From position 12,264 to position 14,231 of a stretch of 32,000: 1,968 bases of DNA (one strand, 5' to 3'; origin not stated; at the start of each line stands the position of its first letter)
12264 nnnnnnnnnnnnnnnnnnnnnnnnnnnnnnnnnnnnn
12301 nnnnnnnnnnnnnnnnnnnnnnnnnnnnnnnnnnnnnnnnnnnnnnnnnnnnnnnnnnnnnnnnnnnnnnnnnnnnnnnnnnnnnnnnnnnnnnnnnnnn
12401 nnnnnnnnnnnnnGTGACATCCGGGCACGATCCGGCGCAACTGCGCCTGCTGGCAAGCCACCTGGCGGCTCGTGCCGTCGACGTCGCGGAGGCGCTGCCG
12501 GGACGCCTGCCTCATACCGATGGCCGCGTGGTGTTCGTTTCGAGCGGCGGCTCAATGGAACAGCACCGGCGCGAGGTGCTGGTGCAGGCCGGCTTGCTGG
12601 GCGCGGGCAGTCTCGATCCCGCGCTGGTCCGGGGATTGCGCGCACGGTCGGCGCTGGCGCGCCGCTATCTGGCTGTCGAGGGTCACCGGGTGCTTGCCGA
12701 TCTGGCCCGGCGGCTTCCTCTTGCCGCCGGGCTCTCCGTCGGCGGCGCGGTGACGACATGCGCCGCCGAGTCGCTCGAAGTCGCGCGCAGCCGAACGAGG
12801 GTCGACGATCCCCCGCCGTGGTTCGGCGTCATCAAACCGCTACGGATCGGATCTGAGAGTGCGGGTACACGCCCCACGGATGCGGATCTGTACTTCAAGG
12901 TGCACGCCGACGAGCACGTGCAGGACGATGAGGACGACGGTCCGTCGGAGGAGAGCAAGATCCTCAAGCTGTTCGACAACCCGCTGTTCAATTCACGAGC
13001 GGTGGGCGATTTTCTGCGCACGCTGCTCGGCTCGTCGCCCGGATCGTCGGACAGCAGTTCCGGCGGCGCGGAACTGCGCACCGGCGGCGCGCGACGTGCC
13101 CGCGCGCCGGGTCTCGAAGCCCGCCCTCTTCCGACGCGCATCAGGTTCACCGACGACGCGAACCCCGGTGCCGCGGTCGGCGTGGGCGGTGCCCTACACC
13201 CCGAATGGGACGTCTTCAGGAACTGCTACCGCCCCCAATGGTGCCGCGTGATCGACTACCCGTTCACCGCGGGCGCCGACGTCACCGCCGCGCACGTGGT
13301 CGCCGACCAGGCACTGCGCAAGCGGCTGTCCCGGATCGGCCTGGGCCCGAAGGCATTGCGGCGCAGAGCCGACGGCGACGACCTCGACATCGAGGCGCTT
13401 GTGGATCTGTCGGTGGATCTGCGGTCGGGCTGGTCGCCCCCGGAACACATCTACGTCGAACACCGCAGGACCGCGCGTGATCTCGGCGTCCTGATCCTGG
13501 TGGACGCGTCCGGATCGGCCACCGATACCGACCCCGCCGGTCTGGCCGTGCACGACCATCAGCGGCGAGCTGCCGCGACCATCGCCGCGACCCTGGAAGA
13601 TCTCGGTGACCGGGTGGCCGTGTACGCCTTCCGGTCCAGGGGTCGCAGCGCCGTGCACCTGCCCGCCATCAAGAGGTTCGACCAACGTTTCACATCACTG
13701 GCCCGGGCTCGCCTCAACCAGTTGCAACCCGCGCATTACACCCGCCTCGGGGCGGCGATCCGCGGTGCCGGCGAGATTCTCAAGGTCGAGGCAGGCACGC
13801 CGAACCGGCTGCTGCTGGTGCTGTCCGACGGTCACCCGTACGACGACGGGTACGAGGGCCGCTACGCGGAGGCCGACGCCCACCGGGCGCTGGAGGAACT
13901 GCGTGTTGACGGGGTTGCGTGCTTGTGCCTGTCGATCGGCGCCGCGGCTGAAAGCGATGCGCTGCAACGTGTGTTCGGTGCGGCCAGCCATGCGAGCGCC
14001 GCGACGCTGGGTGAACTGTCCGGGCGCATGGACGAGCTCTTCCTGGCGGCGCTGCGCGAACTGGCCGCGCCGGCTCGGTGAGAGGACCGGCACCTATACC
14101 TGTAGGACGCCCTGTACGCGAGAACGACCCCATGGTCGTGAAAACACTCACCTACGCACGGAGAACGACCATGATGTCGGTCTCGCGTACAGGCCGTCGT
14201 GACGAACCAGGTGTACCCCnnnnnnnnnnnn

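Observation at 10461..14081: Q/D-type AAA+/VWA remodelling pair translationally coupled to an uncharacterised 7-TM membrane protein instead of a known client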

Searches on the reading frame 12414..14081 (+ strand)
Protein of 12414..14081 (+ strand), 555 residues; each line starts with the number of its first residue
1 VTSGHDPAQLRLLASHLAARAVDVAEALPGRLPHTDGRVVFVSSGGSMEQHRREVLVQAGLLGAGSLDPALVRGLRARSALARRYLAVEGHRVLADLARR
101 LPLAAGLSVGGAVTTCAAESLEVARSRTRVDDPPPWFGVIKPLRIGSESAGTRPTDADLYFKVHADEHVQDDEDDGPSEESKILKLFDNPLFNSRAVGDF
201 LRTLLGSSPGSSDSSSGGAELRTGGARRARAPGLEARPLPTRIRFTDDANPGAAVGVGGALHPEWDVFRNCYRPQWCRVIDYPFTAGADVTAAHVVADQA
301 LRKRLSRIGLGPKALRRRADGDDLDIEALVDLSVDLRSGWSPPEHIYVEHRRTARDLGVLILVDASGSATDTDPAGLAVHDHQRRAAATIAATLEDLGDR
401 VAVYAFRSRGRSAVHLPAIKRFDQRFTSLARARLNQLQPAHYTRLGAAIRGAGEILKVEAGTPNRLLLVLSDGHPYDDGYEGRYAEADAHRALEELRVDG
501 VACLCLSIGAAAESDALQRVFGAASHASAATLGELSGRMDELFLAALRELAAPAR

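Call 3: search_protein_families(library=pfam, proteins=[window:12414-14081:+], max_evalue=0.01)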
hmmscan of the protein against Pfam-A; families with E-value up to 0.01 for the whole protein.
window:12414-14081:+ (555 aa): 4 families
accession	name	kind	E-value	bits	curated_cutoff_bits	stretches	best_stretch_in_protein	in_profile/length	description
PF13519.12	VWA_2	-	2.7e-08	34.8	27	1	359-474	1-107/107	von Willebrand factor type A domain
PF00092.34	VWA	-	5.5e-07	30.4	23.8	1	359-524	2-154/174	von Willebrand factor type A domain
PF05762.20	VWA_CoxE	-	0.00022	21.2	26.4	1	301-507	1-186/222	VWA domain containing CoxE-like protein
PF01882.25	DUF58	-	0.0036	16.9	23.4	1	344-456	23-131/216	Protein of unknown function DUF58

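Call 4: search_protein_families(library=ncbifam, proteins=[window:12414-14081:+], max_evalue=0.01)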
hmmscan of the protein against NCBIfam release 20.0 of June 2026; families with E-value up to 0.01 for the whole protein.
window:12414-14081:+ (555 aa): 0 families

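Call 22: search_solved_structures(query=window:12414-14078:+, max_evalue=0.01)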
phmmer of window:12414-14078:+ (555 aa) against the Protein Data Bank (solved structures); distinct sequences matched with E-value up to 0.01: 2.
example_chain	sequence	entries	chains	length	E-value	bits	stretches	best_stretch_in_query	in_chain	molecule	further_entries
9qhd_G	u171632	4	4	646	3.4e-34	121.5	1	237-526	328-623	Nitric oxide reductase NorD protein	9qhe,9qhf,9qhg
9qh6_G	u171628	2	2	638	9.1e-31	110.2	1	240-524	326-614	von Willebrand factor, type A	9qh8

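Call 55: search_dna_similar(query=window:12414-14078:+, collection=plasmids, mode=protein, max_rows=40, max_evalue=1e-10)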
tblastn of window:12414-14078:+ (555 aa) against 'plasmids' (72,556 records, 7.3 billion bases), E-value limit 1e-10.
Records with a match: 256; places in all: 273; records where one place covers at least 80% of the query: 0.
Best place of each record, by identity: <60% 256.
By first word of the organism name: Phaeobacter 58; Sinorhizobium 50; Rhizobium 40; Azospirillum 20; Agrobacterium 18; Ensifer 9; Shinella 8; Roseibium 7; Ruegeria 4; Labrenzia 4; and 28 more.
By predicted mobility (MOB-suite, as given by PLSDB): non-mobilizable 182; conjugative 62; mobilizable 12.
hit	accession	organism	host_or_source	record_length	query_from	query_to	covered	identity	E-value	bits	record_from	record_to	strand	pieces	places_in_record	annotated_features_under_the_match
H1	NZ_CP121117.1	Roseinatronobacter sp. S2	cell culture,Alkaline Spring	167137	241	522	51%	36.2%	1e-24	116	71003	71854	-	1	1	VWA domain-containing protein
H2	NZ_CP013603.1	Rhizobium sp. N731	Phaseolus vulgaris,Whole ...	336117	262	537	50%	36.7%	3e-27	124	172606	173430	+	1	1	VWA domain-containing protein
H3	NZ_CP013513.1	Rhizobium sp. N1314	Phaseolus vulgaris,Whole ...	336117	262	537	50%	36.7%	3e-27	124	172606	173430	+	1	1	VWA domain-containing protein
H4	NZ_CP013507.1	Rhizobium sp. N1341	Phaseolus vulgaris,Whole ...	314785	262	537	50%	36.7%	5e-27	124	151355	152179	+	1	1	VWA domain-containing protein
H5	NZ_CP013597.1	Rhizobium sp. N741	Phaseolus vulgaris,Whole ...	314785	262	537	50%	36.7%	5e-27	124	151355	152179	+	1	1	VWA domain-containing protein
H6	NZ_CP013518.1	Rhizobium sp. N113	Phaseolus vulgaris,Whole ...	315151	262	537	50%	36.7%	5e-27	124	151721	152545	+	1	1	VWA domain-containing protein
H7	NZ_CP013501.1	Rhizobium esperanzae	Phaseolus vulgaris,Whole ...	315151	262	537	50%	36.7%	5e-27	124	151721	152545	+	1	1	VWA domain-containing protein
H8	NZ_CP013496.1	Rhizobium sp. N621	Phaseolus vulgaris,Whole ...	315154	262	537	50%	36.7%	5e-27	124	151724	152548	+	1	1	VWA domain-containing protein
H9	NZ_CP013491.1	Rhizobium sp. N6212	Phaseolus vulgaris,Whole ...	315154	262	537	50%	36.7%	5e-27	124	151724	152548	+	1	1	VWA domain-containing protein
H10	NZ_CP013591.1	Rhizobium sp. N871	Phaseolus vulgaris,Whole ...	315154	262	537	50%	36.7%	5e-27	124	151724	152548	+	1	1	VWA domain-containing protein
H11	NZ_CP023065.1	Sinorhizobium sp. CCBAU 05631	G.max,nodule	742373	262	537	50%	36.7%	1e-24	116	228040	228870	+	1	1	nitric oxide reductase activation protein NorD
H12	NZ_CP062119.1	Aminobacter sp. SR38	bacterial pure culture,soil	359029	241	535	53%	34.2%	3e-23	112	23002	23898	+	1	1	nitric oxide reductase activation protein NorD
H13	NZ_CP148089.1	Sinorhizobium meliloti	Medicago sativa,cell culture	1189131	262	535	49%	36.7%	4e-28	127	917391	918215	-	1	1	record has no annotation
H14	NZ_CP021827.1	Sinorhizobium meliloti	Medicago truncatula,Single Cell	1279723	262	535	49%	36.7%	4e-28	127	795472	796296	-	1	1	record has no annotation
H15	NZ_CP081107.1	Ruegeria sp. B32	-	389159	261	527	48%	37.5%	7e-26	120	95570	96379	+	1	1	VWA domain-containing protein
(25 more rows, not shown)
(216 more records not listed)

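Call 56: find_homologous_proteins(query=window:12414-14078:+, max_evalue=0.00001)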
Query window:12414-14078:+ (555 aa): 1940 proteins with E <= 0.00001 among 8000 candidates; the best 120 are listed.
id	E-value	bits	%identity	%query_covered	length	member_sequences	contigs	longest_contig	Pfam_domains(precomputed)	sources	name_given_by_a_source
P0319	0.0e+0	1207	99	100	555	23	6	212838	PF00092.35,PF13519.13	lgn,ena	-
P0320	0.0e+0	1058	88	100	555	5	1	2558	PF00092.35,PF13519.13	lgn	-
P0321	2.1e-291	985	82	100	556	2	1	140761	PF00092.35,PF13519.13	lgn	-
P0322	1.4e-289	979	100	80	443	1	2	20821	PF00092.35,PF13519.13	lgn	-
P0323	6.9e-281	951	80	99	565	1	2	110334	PF00092.35,PF13519.13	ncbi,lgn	-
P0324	1.3e-277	940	79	100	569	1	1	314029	PF00092.35,PF13519.13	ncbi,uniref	ncbi:nitric oxide reductase activation protein NorD [Mycobacterium sp. SMC-4]|uniref:nitric oxide re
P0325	1.3e-271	920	77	99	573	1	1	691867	PF00092.35,PF13519.13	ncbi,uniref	ncbi:nitric oxide reductase activation protein NorD [Mycobacterium sp. pV006]|uniref:nitric oxide re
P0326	2.8e-271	919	77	99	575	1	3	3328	PF00092.35,PF13519.13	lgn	-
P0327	9.0e-270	914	77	99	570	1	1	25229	PF00092.35,PF13519.13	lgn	-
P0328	8.3e-268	907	77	99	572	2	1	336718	PF00092.35,PF13519.13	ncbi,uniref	ncbi:nitric oxide reductase activation protein NorD [Mycolicibacterium vaccae]|uniref:nitric oxide r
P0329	7.8e-262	888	74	100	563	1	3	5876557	PF00092.35,PF13519.13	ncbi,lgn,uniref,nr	ncbi:nitric oxide reductase activation protein NorD [Mycolicibacterium confluentis]|uniref:Uncharact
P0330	8.8e-260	881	74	99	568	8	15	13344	PF00092.35,PF13519.13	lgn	-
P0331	3.6e-258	876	76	99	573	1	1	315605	PF00092.35,PF13519.13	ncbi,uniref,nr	ncbi:nitric oxide reductase activation protein NorD [Mycolicibacterium sp. F2034L]|uniref:nitric oxi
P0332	5.5e-256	868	74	99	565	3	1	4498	PF00092.35,PF13519.13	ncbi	-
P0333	1.5e-255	867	73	99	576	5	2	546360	PF00092.35,PF13519.13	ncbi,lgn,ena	-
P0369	4.4e-237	806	69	98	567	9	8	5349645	PF00092.35,PF13519.13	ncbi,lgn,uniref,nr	ncbi:von Willebrand factor, type A [Mycolicibacterium phlei]|uniref:von Willebrand factor A n=1 Tax=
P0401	7.8e-230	782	68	98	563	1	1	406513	PF00092.35,PF13519.13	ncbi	ncbi:VWA domain-containing protein [Nocardia gipuzkoensis]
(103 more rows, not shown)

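Call 68: predict_structure(alignment_id=A4)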
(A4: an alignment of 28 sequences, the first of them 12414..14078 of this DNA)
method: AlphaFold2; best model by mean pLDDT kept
length: 555 residues; sequences in the alignment: 28
mean_pLDDT: 62.9   pTM: 0.49
mean pLDDT of the five models: 62.9, 60.8, 59.0, 58.4, 56.8
residues with pLDDT >= 90: 11; 70-90: 245; 50-70: 125; < 50: 174
segments of 3 or more residues with pLDDT < 50: 1-3, 141-194, 203-261, 311-333, 335-354, 551-555
pLDDT, mean of each block of 10 residues (from residue 1): 65 83 83 78 83 82 77 68 78 76 58 76 79 57 36 36 31 42 43 49 40 29 31 36 44 40 56 60 59 56 63 37 44 44 36 61 69 61 83 77 79 76 75 73 76 84 84 62 72 84 84 76 85 79 76 39
secondary structure, 60 per line:
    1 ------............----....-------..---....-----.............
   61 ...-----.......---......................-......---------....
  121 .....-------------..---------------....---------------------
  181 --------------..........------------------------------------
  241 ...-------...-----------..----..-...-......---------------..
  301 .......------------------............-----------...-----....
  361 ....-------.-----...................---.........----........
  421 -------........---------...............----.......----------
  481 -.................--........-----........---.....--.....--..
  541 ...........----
elements in order: H7-18 E23-26 E39-42 H48-63 H69-75 H79-100 H102-107 H117-125 H156-159 H195-204 E241-243 E278-283 H299-307 H326-337 E357-364 H379-396 E400-408 E413-420 H428-435 H445-459 E464-470 H482-498 E501-508 H514-521 E525-529 H532-536 H539-551

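Call 71: fold_search(model_id=the predicted structure, library=pdb)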
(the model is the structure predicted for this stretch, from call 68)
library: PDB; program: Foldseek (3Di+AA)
matches with E <= 10: 1011; with E <= 0.001: 75
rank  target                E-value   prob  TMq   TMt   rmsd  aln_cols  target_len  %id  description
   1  9qh6_G                8.5e-15  1.00  0.36  0.66   8.0       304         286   30  NorQ in complex with NorD VWA domain from Paracoccus denitrificans (released 2026-03-25)
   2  9qhd_G                4.6e-13  1.00  0.35  0.69   7.8       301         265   30  NorQD complex state 1 from Jhaorihella thermophila (released 2026-03-25)
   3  9qh8_G                5.2e-13  1.00  0.33  0.67   8.3       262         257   34  reduced NorQ-NorD VWA domain complex from Paracoccus denitrificans (released 2026-03-25)
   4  9qhe_G                2.4e-11  1.00  0.29  0.63   8.4       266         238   31  NorQD complex state 2 from Jhaorihella thermophila (released 2026-03-25)
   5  9qhg_G                3.0e-10  1.00  0.30  0.65   8.9       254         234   30  NorQD complex state 4 from Jhaorihella thermophila (released 2026-03-25)
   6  8ql1_C                7.5e-07  1.00  0.29  0.62   5.4       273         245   14  Crystal structure of the human MDN1-MIDAS/NLE1-UBL complex (released 2025-04-09)
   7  6qt8                  9.4e-06  1.00  0.30  0.52  10.1       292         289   18  Crystal structure of Rea1-MIDAS domain from Chaetomium thermophilum (released 2019-08-07)
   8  3ibs_B                1.6e-05  1.00  0.24  0.57   6.2       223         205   15  Crystal structure of conserved hypothetical protein BatB from Bacteroides thetaiotaomicron (released 2009-08-25)
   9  7n1o                  2.2e-05  1.00  0.29  0.56   9.8       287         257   16  The von Willebrand factor A domain of human capillary morphogenesis gene II, flexibly fused to the 1TEL crystallization  (released 2021-06-09)
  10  8fzu_A                2.4e-05  1.00  0.27  0.54  11.5       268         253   14  The von Willebrand factor A domain of human capillary morphogenesis gene II, flexibly fused to the 1TEL crystallizatio (released 2023-07-19)
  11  4cnb_A                2.6e-05  1.00  0.25  0.34   4.5       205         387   15  Structure of proximal thread matrix protein 1 (PTMP1) from the mussel byssus - Crystal form 2 (released 2014-03-12)
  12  3ibs_A                3.6e-05  1.00  0.24  0.57   6.3       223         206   14  Crystal structure of conserved hypothetical protein BatB from Bacteroides thetaiotaomicron (released 2009-08-25)
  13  6ylf_AP1              3.8e-05  1.00  0.27  0.05  10.3       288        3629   14  Rix1-Rea1 pre-60S particle - Rea1, body 3 (rigid body refinement, composite structure of Rea1 ring and tail) (released 2020-07-29)
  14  2i6q_A                4.1e-05  1.00  0.24  0.27   5.5       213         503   14  Complement component C2a (released 2006-10-17)
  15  9doc                  4.1e-05  1.00  0.26  0.50  11.6       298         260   11  The von Willebrand factor A domain of human capillary morphogenesis gene II, flexibly fused to the 1TEL crystallization  (released 2024-11-06)
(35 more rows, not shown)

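Call 76: find_encoding_contigs(protein=P0369, flank=6000, max_places=2)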
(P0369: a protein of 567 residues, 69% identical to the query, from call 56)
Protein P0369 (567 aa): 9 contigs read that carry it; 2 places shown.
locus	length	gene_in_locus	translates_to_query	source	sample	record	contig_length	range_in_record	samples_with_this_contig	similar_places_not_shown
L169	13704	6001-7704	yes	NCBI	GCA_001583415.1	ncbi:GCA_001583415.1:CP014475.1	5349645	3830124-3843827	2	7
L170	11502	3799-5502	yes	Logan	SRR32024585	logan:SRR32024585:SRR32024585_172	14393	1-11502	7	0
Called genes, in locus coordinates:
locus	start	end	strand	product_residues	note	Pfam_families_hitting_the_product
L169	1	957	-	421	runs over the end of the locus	PF00355:Rieske, PF00848:Ring_hydroxyl_A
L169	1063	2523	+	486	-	PF00171:Aldedh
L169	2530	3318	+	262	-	-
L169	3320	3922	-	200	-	PF00440:TetR_N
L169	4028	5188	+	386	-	PF17198:AveC_like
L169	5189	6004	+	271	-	PF00004:AAA (weak), PF07728:AAA_5, PF08406:CbbQ_C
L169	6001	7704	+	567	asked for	PF00092:VWA, PF13519:VWA_2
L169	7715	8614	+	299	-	PF01370:Epimerase, PF07993:NAD_binding_4 (weak)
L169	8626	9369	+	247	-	-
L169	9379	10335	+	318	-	PF00296:Bac_luciferase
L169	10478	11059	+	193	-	PF00440:TetR_N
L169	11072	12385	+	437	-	PF02771:Acyl-CoA_dh_N, PF02770:Acyl-CoA_dh_M, PF00441:Acyl-CoA_dh_1, PF08028:Acyl-CoA_dh_2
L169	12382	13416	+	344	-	PF01636:APH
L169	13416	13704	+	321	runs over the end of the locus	PF08240:ADH_N, PF00107:ADH_zinc_N, PF13602:ADH_zinc_N_2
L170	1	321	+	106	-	?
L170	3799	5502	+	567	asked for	PF00092:VWA, PF13519:VWA_2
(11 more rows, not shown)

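Call 77: find_encoding_contigs(protein=P0401, flank=6000, max_places=2)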
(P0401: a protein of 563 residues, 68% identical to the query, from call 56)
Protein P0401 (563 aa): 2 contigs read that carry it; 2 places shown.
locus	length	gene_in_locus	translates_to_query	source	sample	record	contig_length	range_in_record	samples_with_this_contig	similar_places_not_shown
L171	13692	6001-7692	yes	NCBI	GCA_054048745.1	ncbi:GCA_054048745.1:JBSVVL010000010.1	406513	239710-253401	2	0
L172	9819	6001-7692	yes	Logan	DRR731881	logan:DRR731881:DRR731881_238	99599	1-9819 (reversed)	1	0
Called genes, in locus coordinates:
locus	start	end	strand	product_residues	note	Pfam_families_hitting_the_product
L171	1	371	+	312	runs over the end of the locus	PF04542:Sigma70_r2, PF08281:Sigma70_r4_2, PF04545:Sigma70_r4 (faint)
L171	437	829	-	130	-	PF27179:Rv0313_N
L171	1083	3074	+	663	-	PF01653:DNA_ligase_aden, PF03120:OB_DNA_ligase, PF12826:HHH_2, PF14520:HHH_5 (weak)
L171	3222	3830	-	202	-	PF00440:TetR_N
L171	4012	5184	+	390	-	PF17198:AveC_like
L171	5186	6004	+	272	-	PF07728:AAA_5, PF08406:CbbQ_C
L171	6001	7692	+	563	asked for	PF00092:VWA, PF13519:VWA_2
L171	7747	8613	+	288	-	PF02405:MlaE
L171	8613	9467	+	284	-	PF02405:MlaE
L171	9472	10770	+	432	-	PF02470:MlaD, PF11887:Mce4_CUP1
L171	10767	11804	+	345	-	PF02470:MlaD, PF11887:Mce4_CUP1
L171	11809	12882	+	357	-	PF02470:MlaD, PF11887:Mce4_CUP1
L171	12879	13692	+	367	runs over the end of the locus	PF02470:MlaD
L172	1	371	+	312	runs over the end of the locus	PF04542:Sigma70_r2, PF08281:Sigma70_r4_2, PF04545:Sigma70_r4 (faint)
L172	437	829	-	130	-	PF27179:Rv0313_N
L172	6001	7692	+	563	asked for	PF00092:VWA, PF13519:VWA_2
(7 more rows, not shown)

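Call 81: search_protein_families(library=padloc, proteins=[window:12414-14081:+], max_evalue=0.001)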
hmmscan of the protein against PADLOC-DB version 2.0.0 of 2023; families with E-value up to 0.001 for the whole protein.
window:12414-14081:+ (555 aa): 0 families
